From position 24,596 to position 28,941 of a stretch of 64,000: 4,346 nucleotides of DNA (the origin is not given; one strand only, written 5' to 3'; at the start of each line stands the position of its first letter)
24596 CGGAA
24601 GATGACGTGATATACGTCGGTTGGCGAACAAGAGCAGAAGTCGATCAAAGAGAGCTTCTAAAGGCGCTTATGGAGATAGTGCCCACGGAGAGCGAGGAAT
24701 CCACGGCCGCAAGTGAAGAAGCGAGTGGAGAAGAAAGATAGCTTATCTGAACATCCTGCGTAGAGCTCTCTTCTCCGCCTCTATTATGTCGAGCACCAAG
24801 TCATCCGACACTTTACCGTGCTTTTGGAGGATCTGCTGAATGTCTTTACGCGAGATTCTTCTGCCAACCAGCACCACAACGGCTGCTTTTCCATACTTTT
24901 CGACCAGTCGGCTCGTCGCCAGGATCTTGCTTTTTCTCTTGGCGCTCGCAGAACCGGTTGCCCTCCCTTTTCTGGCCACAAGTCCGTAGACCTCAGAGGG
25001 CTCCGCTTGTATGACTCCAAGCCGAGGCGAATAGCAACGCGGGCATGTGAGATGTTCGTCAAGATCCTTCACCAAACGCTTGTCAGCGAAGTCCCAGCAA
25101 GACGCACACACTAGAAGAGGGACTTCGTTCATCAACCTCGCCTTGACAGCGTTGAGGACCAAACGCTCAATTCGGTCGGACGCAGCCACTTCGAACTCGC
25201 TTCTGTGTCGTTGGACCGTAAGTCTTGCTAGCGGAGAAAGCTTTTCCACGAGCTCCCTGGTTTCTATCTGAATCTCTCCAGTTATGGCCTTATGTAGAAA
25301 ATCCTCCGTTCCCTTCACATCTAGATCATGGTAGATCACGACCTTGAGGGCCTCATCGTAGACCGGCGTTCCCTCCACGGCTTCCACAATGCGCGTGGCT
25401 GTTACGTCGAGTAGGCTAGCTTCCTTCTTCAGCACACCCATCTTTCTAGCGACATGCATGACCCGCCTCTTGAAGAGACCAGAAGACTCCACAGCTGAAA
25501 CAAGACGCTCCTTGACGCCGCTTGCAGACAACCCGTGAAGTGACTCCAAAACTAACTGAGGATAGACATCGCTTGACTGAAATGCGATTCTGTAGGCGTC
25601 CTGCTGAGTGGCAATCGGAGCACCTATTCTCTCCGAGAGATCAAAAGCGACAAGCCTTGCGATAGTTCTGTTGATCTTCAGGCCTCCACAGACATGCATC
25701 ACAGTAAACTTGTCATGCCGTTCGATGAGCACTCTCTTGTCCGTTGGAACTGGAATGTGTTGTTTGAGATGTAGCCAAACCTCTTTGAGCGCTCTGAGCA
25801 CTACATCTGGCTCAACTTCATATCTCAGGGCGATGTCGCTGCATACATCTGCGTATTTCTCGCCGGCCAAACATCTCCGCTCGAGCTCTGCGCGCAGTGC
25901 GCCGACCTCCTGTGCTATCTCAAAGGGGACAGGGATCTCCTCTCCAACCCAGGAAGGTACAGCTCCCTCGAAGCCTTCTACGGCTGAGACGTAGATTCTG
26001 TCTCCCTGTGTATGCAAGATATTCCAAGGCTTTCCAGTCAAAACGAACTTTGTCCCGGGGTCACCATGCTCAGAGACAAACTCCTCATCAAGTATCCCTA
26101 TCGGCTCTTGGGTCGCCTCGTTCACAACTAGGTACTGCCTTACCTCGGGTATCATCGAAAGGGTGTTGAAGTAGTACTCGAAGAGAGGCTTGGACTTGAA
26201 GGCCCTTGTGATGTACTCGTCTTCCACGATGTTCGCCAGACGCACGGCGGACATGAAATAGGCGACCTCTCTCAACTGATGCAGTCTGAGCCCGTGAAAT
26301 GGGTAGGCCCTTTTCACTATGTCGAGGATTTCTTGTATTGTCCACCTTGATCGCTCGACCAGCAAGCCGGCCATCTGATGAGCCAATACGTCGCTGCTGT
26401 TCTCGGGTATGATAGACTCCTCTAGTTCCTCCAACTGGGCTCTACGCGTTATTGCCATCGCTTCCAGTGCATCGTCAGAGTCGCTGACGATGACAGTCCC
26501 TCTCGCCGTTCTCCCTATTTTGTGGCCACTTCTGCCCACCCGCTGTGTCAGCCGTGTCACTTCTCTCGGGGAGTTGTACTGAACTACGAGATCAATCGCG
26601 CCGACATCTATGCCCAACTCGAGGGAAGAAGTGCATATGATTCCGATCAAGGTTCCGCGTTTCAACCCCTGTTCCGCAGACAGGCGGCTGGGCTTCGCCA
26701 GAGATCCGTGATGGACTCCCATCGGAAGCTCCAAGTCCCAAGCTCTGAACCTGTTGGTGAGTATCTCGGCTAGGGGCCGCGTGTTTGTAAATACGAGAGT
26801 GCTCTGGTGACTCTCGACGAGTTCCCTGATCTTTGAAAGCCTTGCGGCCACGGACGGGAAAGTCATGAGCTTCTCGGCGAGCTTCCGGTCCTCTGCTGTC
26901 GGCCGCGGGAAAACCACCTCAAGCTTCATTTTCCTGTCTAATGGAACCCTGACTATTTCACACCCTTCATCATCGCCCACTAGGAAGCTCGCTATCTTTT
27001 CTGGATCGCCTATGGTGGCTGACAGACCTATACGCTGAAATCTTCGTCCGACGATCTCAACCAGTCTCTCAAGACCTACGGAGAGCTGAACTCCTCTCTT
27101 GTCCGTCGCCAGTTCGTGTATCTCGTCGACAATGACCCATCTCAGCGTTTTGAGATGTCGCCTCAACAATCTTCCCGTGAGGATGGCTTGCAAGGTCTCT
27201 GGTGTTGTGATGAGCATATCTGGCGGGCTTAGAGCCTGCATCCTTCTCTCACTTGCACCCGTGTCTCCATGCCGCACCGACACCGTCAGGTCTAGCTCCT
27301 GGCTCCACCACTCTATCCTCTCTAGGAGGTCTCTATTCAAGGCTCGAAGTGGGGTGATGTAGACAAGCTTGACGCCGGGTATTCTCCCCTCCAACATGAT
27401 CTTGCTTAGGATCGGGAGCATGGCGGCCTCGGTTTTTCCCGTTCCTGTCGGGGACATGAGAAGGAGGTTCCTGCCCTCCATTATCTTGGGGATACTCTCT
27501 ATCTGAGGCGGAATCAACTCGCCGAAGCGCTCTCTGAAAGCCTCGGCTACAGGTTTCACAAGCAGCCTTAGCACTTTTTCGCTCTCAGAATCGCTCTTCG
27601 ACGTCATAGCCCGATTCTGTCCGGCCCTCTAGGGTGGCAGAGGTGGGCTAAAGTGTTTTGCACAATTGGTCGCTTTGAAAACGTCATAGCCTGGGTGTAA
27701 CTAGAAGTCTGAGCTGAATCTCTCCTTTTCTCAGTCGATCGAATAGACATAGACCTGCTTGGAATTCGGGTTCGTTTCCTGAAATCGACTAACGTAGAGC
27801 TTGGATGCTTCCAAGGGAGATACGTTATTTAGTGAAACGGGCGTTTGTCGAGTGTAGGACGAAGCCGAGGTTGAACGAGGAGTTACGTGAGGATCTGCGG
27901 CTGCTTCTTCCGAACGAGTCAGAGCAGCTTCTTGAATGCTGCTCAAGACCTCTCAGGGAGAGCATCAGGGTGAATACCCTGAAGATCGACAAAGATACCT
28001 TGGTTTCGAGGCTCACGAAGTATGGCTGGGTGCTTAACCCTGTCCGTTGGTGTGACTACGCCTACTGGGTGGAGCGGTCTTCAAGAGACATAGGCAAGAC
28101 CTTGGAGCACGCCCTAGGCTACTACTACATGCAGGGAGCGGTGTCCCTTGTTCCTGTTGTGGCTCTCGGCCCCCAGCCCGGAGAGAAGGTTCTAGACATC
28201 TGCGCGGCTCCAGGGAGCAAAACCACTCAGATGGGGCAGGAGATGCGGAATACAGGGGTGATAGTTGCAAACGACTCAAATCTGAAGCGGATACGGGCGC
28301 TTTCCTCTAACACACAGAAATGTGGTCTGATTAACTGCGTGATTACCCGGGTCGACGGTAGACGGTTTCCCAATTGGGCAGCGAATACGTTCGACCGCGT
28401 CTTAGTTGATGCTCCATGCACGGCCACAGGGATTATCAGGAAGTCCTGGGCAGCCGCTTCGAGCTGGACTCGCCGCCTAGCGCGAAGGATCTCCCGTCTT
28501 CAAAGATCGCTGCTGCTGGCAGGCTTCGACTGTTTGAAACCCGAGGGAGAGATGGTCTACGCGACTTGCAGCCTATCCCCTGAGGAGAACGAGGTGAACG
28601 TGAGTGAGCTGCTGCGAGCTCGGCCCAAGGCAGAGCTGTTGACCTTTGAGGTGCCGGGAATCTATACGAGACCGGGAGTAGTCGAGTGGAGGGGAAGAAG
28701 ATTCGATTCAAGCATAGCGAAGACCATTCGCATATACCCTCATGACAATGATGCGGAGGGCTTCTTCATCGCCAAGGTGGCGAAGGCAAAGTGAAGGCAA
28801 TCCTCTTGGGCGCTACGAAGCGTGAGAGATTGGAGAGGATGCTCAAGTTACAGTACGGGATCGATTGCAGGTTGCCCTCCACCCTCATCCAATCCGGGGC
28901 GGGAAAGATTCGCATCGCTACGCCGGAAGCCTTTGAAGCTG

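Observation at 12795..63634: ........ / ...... palindrome strongly over-represented and almost confined to non-coding DNA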

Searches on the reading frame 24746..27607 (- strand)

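Call 33: search_protein_families(library=pfam, proteins=[window:24746-27607:-])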
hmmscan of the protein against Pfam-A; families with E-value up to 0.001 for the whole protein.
window:24746-27607:- (954 aa): 5 families
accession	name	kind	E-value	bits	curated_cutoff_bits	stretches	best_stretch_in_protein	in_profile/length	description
PF00270.35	DEAD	-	1.6e-34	119.5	26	1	33-201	2-163/167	DEAD/DEAH box helicase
PF08494.16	DEAD_assoc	-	1.2e-29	103.9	23.5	1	620-794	1-191/191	DEAD/H associated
PF00271.37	Helicase_C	-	3.9e-15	56.5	23.5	1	258-361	4-107/110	Helicase conserved C-terminal domain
PF19306.5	WH_Lhr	-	7.6e-13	48.6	27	1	391-545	4-163/168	Large helicase-related protein, winged helix domain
PF04851.21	ResIII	-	1.3e-08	35.3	22.5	1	31-199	4-162/164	Type III restriction enzyme, res subunit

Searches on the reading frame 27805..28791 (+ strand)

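Call 33: search_protein_families(library=pfam, proteins=[window:27805-28791:+])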
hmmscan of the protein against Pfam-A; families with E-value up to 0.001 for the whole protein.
window:27805-28791:+ (329 aa): 5 families
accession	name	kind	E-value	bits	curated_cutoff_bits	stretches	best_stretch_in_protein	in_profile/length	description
PF01189.24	Methyltr_RsmB-F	-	9.3e-56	189.1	27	1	119-325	2-198/199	16S rRNA methyltransferase RsmB/F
PF17125.10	Methyltr_RsmF_N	-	6.9e-18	65.3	34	1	23-111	1-85/86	N-terminal domain of 16S rRNA methyltransferase RsmF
PF13847.12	Methyltransf_31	-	7.4e-06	26.1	27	1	125-256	3-113/145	Methyltransferase domain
PF22458.1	RsmF-B_ferredox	-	1.1e-05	25.9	27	1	30-87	8-65/74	Methyltr_RsmF/B-like, ferredoxin-like domain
PF01728.25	FtsJ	-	0.00046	20.6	24.1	1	125-258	21-142/181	FtsJ-like methyltransferase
